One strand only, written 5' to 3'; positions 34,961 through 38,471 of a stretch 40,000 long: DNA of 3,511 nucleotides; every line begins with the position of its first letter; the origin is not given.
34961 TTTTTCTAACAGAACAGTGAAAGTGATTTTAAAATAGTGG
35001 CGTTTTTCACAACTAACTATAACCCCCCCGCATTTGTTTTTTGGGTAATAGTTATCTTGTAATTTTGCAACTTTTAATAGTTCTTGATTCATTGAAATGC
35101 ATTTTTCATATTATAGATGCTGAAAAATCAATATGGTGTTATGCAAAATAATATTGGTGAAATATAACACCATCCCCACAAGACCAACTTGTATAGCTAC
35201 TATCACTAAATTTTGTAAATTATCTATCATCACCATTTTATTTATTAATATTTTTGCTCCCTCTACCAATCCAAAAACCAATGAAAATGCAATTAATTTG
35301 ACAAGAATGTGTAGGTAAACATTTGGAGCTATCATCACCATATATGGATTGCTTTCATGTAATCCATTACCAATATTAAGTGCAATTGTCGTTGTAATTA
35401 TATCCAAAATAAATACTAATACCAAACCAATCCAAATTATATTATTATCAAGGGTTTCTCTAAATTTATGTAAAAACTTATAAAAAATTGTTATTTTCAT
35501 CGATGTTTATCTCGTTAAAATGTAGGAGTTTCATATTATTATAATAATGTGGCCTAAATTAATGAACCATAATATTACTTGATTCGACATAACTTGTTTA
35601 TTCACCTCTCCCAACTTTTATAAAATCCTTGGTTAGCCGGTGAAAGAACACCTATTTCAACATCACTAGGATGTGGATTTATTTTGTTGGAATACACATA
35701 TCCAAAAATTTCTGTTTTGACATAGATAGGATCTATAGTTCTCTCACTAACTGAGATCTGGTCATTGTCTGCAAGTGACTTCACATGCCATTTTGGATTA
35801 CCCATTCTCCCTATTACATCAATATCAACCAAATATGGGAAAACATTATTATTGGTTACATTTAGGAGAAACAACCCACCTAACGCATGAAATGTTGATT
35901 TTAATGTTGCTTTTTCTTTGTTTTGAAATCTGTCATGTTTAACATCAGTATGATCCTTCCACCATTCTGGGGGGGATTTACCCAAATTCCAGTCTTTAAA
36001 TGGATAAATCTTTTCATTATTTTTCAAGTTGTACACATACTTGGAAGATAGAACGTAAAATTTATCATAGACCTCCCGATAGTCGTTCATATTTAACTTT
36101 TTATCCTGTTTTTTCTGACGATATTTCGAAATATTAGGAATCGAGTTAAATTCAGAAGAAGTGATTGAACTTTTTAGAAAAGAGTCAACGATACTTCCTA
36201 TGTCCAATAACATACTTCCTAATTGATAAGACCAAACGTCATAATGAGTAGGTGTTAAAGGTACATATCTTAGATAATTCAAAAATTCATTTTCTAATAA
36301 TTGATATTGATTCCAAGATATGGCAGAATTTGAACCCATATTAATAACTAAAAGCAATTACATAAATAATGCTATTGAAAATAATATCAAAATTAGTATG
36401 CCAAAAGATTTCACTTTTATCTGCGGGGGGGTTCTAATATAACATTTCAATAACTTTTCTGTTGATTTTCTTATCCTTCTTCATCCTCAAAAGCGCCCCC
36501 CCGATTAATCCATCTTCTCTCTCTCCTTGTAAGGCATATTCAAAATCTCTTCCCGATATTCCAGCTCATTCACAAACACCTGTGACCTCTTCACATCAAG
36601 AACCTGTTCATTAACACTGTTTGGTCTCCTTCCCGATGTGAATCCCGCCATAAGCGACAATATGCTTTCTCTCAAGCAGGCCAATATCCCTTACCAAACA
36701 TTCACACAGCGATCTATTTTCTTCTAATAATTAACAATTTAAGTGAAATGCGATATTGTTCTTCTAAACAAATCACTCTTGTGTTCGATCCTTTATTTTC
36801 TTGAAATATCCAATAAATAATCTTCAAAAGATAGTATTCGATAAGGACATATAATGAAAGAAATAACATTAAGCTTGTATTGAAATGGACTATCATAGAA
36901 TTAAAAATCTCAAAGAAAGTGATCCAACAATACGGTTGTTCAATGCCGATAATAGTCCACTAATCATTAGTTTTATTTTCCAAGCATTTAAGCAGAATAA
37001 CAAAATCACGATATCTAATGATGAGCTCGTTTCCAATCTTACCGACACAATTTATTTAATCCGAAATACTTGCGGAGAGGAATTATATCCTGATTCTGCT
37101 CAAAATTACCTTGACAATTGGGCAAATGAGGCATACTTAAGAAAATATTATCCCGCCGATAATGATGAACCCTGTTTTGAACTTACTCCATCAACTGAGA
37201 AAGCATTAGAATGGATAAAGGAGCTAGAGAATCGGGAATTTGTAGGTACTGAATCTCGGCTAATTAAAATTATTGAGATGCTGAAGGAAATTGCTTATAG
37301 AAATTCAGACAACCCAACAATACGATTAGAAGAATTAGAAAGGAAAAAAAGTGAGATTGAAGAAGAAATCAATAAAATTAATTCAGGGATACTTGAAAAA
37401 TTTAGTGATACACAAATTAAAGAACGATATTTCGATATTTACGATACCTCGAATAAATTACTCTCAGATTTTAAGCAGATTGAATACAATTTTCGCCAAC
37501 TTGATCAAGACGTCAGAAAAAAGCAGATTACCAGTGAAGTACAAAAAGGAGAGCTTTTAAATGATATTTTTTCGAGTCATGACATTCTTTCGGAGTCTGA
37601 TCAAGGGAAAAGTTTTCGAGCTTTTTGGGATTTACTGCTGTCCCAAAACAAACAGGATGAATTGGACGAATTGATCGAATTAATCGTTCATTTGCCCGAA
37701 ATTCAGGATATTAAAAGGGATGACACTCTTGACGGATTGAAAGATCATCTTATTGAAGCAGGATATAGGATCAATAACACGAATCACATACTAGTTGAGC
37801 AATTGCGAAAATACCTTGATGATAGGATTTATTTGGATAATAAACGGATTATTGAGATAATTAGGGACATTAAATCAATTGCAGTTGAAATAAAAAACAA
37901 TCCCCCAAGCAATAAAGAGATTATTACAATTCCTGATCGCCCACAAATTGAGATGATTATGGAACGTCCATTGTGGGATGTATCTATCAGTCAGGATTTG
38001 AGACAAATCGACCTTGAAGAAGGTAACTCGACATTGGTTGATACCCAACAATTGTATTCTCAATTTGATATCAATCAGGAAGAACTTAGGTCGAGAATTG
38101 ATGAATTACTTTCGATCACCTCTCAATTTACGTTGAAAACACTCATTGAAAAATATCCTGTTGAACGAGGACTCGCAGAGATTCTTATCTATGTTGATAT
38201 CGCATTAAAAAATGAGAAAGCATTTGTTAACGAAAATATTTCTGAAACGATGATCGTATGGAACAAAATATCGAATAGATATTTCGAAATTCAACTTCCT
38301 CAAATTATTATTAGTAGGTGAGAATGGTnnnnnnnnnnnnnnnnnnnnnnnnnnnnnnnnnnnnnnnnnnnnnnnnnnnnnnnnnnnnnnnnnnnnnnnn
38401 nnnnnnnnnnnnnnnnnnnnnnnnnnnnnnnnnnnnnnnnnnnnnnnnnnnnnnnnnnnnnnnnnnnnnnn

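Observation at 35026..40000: Second, gutted casposon in tandem at the same att site, with its core replaced by Wadjet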

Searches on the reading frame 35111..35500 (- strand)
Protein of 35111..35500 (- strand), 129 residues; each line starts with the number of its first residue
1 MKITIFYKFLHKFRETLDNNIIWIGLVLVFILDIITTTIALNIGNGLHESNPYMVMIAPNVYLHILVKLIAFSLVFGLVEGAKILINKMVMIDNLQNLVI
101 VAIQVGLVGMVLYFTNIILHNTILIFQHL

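Call 11: search_protein_families(library=pfam, proteins=[window:35111-35500:-], max_evalue=0.01)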
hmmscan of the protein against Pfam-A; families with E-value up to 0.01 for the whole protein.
window:35111-35500:- (129 aa): 0 families

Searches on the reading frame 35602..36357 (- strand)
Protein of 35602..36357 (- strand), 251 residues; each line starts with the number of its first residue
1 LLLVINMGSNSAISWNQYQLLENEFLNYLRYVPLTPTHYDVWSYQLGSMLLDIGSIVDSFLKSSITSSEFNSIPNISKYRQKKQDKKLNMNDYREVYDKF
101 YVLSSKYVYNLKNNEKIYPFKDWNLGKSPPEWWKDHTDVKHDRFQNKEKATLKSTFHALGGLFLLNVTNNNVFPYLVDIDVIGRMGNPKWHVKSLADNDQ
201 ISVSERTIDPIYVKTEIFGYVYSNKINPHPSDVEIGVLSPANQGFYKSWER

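Call 11: search_protein_families(library=pfam, proteins=[window:35602-36357:-], max_evalue=0.01)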
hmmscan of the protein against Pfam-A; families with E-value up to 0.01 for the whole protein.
window:35602-36357:- (251 aa): 0 families

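Call 83: predict_structure(protein=window:35605-36339:-)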
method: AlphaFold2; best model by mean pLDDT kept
length: 245 residues; sequences in the alignment: 1
mean_pLDDT: 39.6   pTM: 0.40
mean pLDDT of the five models: 39.6, 35.2, 34.6, 34.4, 30.7
residues with pLDDT >= 90: 0; 70-90: 17; 50-70: 48; < 50: 180
segments of 3 or more residues with pLDDT < 50: 1-13, 20-33, 96-245
pLDDT, mean of each block of 10 residues (from residue 1): 38 50 40 52 64 56 62 80 73 52 40 31 33 27 25 31 26 25 24 24 24 26 29 25 23
secondary structure, 60 per line:
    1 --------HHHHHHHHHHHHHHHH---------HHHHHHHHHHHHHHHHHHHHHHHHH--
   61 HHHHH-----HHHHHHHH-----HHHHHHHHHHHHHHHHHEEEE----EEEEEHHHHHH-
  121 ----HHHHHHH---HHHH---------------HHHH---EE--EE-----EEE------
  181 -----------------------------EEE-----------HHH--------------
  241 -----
elements in order: H9-24 H34-58 H61-65 H71-78 H84-100 E101-104 E109-113 H114-119 H125-131 H135-138 H154-157 E172-174 E210-212

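Call 84: search_protein_representatives(protein=window:35605-36339:-)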
Query: 245 residues. Proteins with E-value up to 0.001 (for the whole library): 1108; up to 1e-10: 190; up to 1e-30: 18. The best 150 are listed.
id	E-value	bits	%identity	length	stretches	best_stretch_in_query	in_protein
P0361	2.5e-161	551.6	100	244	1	1-245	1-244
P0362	1.8e-49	185.2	40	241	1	2-238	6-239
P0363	2.5e-49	184.7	41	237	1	2-238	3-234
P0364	2.1e-48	181.6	45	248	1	7-229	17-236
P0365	3.1e-44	168.0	38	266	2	6-118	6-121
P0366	7.2e-44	166.8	47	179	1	3-180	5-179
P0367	4.2e-42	161.0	42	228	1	4-216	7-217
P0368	2.4e-40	155.3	39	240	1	8-228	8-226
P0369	3.7e-40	154.6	43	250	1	4-233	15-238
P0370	5.9e-40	154.0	41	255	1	6-240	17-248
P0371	1.5e-39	152.7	39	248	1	4-241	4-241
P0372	7.0e-39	150.5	45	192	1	6-164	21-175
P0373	9.3e-39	150.1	46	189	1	4-175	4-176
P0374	8.2e-38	147.0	36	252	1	8-230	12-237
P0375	1.7e-32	129.5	38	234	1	8-218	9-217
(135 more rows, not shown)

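Call 87: search_protein_families(library=pfam, alignment_id=A4, max_evalue=0.01)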
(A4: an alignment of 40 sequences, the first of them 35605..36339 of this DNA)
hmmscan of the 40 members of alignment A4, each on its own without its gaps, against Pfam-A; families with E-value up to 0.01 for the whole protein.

A. member 1, window:35605-36339:- (245 aa): 0 families

B. families by the number of members that match (of 40 scanned): 0 families

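Call 88: search_solved_structures(query=A4, max_evalue=1)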
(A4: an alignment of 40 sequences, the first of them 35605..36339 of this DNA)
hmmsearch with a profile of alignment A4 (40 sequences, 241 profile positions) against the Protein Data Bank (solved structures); distinct sequences matched with E-value up to 1: 0.

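Call 93: predict_structure(alignment_id=A4)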
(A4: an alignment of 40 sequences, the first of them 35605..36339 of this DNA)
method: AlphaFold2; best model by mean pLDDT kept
length: 245 residues; sequences in the alignment: 40
mean_pLDDT: 91.0   pTM: 0.90
mean pLDDT of the five models: 91.0, 90.7, 90.3, 89.9, 88.9
residues with pLDDT >= 90: 192; 70-90: 32; 50-70: 12; < 50: 9
segments of 3 or more residues with pLDDT < 50: 239-245
pLDDT, mean of each block of 10 residues (from residue 1): 79 98 98 98 98 96 95 98 96 94 96 90 94 98 98 98 94 92 91 67 89 88 86 74 43
secondary structure, 60 per line:
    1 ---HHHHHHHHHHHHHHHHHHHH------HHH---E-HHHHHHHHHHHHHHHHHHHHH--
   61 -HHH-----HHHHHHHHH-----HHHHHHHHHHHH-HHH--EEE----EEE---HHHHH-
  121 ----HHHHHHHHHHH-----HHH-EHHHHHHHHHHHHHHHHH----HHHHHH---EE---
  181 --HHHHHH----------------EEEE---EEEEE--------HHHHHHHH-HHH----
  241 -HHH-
elements in order: H4-23 H38-58 H70-78 H84-95 E102-104 E109-111 H115-119 H125-135 H146-162 H167-172 H183-188 E205-208 E212-216 H225-232

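Call 97: fold_search(model_id=the predicted structure, library=pdb)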
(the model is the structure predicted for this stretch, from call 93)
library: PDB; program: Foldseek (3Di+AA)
matches with E <= 10: 47; with E <= 0.001: 0
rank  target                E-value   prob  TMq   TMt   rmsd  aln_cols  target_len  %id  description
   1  6w9m_A                1.5e+00  0.05  0.16  0.16  13.3       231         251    9  Structure of the Ancestral Glucocorticoid Receptor 2 ligand binding domain in complex with vamorolone and SHP coregula (released 2020-11-04)
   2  1jog_D                2.7e+00  0.25  0.31  0.48   7.4       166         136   11  Structure of HI0074 from Heamophilus Influenzae reveals the fold of a substrate binding domain of a nucleotidyltransfe (released 2002-12-18)
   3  1jog_A                2.8e+00  0.33  0.35  0.54   6.7       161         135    9  Structure of HI0074 from Heamophilus Influenzae reveals the fold of a substrate binding domain of a nucleotidyltransfe (released 2002-12-18)
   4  8xeh_D                3.5e+00  0.30  0.31  0.53   7.1       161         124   12  Crystal structure of HEPN-MNT complex (released 2024-12-18)
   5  3n06_A                4.2e+00  0.07  0.20  0.26  16.0       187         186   12  A mutant human Prolactin receptor antagonist H27A in complex with the extracellular domain of the human prolactin rece (released 2010-09-29)
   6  2wcd_A                4.2e+00  0.02  0.14  0.12  32.8       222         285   10  Crystal structure of the assembled cytolysin A pore (released 2009-05-05)
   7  3mzg_A                4.6e+00  0.06  0.22  0.28  15.4       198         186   13  Crystal structure of a human prolactin receptor antagonist in complex with the extracellular domain of the human prola (released 2010-09-29)
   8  5ufs_A                4.8e+00  0.03  0.15  0.15  13.2       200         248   10  X-Ray Crystal Structure of the Ancestral Glucocorticoid Receptor 2 ligand binding domain in complex with triamcinolone (released 2017-04-26)
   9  6ylg_t                4.8e+00  0.03  0.16  0.10  18.1       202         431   14  Rix1-Rea1 pre-60S particle - 60S core, body 1 (rigid body refinement) (released 2020-07-29)
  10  5kya_E                5.1e+00  0.02  0.15  0.15  16.4       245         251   10  Brain penetrant liver X receptor (LXR) modulators based on a 2,4,5,6-tetrahydropyrrolo[3,4-c]pyrazole core (released 2016-09-21)
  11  6xz3                  5.3e+00  0.13  0.25  0.42   7.9       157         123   10  Crystal structure of TLNRD1 4-helix bundle (released 2020-05-27)
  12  7ae8_C                5.3e+00  0.09  0.26  0.38  10.0       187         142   10  Crystal structure of HEPN(R102A) toxin (released 2020-12-30)
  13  7cub_C                5.6e+00  0.02  0.14  0.17  20.2       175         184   10  2.55-Angstrom Cryo-EM structure of Cytochrome bo3 from Escherichia coli in Native Membrane (released 2021-08-25)
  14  2kvp_MODEL_1_A        5.9e+00  0.02  0.13  0.18  19.1       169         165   11  Solution Structure of the R10 Domain of Talin (released 2010-05-05)
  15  6uth_a                6.2e+00  0.04  0.18  0.20  15.2       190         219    8  Allosteric coupling between alpha-rings of 20S proteasome, 20S proteasome singly capped with a PA26/E102A_PANc, togeth (released 2020-09-09)
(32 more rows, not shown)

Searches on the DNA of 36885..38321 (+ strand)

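Call 60: search_rna_families(sources=[L001, L007], threshold=gathering)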
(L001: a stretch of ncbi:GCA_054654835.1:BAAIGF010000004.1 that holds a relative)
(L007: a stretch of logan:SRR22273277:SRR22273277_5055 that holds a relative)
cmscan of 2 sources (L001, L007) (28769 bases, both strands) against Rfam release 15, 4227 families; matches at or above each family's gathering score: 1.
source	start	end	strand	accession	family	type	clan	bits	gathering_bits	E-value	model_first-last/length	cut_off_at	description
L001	21113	21186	-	RF02984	DUF3800-X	Gene; sRNA;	-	84.3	38.2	8.5e-18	1-73/73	no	DUF3800-X RNA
